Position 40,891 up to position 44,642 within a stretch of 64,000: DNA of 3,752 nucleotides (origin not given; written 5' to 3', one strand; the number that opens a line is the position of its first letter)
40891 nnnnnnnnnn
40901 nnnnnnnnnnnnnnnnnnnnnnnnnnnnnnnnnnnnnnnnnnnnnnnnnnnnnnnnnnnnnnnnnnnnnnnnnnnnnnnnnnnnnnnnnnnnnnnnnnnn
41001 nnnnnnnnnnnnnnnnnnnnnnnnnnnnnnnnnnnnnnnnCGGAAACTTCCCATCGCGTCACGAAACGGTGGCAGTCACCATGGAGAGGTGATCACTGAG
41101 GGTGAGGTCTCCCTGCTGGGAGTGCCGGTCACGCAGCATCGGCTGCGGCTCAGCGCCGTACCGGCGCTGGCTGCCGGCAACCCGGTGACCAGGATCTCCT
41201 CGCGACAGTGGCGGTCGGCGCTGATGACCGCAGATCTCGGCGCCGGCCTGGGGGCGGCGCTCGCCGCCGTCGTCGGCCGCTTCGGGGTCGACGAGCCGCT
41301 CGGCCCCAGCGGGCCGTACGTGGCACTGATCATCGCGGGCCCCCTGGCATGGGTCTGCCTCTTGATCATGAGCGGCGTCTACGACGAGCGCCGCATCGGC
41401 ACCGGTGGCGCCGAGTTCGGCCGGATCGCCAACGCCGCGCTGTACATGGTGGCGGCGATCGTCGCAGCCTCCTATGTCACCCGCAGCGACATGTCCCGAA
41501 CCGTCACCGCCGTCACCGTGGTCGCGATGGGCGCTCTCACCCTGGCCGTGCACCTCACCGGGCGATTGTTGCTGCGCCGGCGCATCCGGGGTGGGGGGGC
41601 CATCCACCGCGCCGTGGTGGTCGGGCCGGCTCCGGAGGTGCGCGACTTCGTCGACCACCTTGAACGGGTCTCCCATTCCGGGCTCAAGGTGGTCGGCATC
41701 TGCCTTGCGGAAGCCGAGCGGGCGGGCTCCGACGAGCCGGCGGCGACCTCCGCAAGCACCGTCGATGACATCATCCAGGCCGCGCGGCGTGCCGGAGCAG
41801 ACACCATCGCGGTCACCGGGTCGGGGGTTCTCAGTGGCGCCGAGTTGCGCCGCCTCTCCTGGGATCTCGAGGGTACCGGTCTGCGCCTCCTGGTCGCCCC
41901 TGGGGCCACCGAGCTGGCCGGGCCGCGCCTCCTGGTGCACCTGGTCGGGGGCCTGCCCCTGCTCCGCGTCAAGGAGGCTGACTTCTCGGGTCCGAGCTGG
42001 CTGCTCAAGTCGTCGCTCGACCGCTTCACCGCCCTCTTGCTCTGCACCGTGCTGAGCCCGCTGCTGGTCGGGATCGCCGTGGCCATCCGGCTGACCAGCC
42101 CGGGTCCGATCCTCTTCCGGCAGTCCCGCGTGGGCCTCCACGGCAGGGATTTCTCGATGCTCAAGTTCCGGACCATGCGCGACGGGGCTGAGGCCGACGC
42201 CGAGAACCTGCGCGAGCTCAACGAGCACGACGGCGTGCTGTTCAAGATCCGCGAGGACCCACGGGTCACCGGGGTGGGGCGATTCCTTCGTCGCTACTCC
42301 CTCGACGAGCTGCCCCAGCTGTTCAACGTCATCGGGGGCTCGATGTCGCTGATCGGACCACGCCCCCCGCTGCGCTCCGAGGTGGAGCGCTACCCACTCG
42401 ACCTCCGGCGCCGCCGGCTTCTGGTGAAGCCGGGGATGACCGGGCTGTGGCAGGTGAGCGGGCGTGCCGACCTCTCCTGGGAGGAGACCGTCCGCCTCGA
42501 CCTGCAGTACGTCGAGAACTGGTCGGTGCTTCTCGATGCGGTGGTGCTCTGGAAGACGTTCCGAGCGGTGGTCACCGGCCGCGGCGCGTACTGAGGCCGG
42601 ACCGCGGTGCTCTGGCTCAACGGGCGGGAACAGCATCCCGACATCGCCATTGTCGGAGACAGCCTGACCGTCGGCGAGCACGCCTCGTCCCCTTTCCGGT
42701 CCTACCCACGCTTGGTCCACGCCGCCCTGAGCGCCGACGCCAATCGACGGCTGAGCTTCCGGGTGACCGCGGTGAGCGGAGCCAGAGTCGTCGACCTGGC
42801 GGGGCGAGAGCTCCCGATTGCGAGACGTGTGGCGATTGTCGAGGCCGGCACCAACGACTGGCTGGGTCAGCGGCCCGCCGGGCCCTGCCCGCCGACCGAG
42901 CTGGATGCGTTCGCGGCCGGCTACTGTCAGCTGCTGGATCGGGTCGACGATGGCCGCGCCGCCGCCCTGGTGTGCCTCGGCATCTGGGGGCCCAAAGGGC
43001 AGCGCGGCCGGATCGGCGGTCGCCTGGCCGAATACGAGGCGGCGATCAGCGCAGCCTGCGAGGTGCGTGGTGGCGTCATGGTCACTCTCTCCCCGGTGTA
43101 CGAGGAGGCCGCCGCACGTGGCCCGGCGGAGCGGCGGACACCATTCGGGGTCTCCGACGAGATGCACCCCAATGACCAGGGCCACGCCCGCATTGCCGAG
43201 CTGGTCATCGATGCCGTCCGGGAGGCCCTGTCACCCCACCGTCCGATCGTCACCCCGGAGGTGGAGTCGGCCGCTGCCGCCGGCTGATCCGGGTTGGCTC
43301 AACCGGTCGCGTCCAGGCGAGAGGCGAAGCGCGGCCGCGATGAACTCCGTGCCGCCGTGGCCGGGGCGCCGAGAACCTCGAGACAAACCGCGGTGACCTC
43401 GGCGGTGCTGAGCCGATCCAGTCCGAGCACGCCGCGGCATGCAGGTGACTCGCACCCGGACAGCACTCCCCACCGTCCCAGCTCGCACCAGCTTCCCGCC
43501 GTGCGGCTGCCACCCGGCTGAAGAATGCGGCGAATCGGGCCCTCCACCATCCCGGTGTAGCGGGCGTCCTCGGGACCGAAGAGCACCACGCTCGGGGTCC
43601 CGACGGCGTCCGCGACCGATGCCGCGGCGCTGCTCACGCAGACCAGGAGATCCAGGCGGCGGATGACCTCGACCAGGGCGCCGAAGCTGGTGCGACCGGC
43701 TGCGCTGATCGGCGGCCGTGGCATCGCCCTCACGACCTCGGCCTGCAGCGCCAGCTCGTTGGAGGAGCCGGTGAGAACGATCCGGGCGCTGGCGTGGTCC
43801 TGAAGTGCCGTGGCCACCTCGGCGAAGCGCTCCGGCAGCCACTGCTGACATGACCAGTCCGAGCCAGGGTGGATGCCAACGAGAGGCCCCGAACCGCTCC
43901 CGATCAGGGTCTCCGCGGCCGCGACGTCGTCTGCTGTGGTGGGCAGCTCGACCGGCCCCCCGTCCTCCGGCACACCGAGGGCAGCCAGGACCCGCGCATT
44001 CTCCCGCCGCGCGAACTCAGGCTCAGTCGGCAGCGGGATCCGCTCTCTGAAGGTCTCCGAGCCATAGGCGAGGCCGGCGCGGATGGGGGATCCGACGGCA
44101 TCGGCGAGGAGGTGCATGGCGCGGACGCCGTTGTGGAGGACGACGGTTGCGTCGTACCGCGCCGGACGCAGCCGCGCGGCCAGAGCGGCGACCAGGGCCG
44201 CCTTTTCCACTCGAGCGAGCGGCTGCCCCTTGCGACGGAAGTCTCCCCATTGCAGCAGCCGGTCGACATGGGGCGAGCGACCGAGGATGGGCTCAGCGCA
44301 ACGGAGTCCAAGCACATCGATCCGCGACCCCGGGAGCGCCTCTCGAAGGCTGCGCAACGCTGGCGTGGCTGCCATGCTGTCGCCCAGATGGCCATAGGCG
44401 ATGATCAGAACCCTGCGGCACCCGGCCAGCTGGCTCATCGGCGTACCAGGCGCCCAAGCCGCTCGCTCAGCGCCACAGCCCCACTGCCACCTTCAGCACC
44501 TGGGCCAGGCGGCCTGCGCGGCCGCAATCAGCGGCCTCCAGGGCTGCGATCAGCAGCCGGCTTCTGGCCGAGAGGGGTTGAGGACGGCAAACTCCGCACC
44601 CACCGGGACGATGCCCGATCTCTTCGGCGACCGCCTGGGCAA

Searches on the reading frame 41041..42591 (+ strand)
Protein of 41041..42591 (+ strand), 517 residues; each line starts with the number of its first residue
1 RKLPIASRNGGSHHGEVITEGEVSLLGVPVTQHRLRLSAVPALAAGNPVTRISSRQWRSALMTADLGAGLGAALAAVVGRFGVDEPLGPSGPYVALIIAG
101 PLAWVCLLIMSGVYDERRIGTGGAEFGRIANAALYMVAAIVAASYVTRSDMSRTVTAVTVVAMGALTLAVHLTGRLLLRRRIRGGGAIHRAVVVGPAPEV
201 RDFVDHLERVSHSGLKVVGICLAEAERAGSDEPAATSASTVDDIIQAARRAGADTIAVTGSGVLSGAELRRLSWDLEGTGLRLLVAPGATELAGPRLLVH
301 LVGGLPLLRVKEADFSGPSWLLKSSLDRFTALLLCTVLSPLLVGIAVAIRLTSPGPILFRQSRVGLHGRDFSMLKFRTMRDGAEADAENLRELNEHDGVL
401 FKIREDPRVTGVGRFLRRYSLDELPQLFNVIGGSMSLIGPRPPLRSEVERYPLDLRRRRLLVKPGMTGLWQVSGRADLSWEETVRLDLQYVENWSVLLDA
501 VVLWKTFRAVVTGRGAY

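Call 53: search_protein_families(library=pfam, proteins=[window:41041-42591:+], max_evalue=0.0001)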
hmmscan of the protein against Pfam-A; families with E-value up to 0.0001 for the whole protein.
window:41041-42591:+ (517 aa): 2 families
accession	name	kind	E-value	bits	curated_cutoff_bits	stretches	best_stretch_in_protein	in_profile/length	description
PF02397.22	Bac_transf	-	5.1e-66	222.1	27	1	323-511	1-178/179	Bacterial sugar transferase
PF13727.12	CoA_binding_3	-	6.8e-09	36.4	25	1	111-258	3-147/175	CoA-binding domain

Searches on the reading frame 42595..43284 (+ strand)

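Call 53: search_protein_families(library=pfam, proteins=[window:42595-43284:+], max_evalue=0.0001)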
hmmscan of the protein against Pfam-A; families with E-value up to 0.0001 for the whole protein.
window:42595-43284:+ (230 aa): 2 families
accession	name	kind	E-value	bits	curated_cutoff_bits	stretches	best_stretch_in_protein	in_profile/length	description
PF13472.12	Lipase_GDSL_2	-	4.9e-17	63.4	32.9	1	20-199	2-178/178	GDSL-like Lipase/Acylhydrolase family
PF00657.28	Lipase_GDSL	-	5e-06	27.2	23.6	1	17-204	1-208/208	GDSL-like Lipase/Acylhydrolase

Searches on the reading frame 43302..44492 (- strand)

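Call 53: search_protein_families(library=pfam, proteins=[window:43302-44492:-], max_evalue=0.0001)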
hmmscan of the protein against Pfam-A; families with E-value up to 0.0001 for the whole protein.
window:43302-44492:- (397 aa): 1 family
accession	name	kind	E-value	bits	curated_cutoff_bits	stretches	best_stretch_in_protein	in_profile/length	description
PF01075.23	Glyco_transf_9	-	2.6e-23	83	22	1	102-316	2-220/247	Glycosyltransferase family 9 (heptosyltransferase)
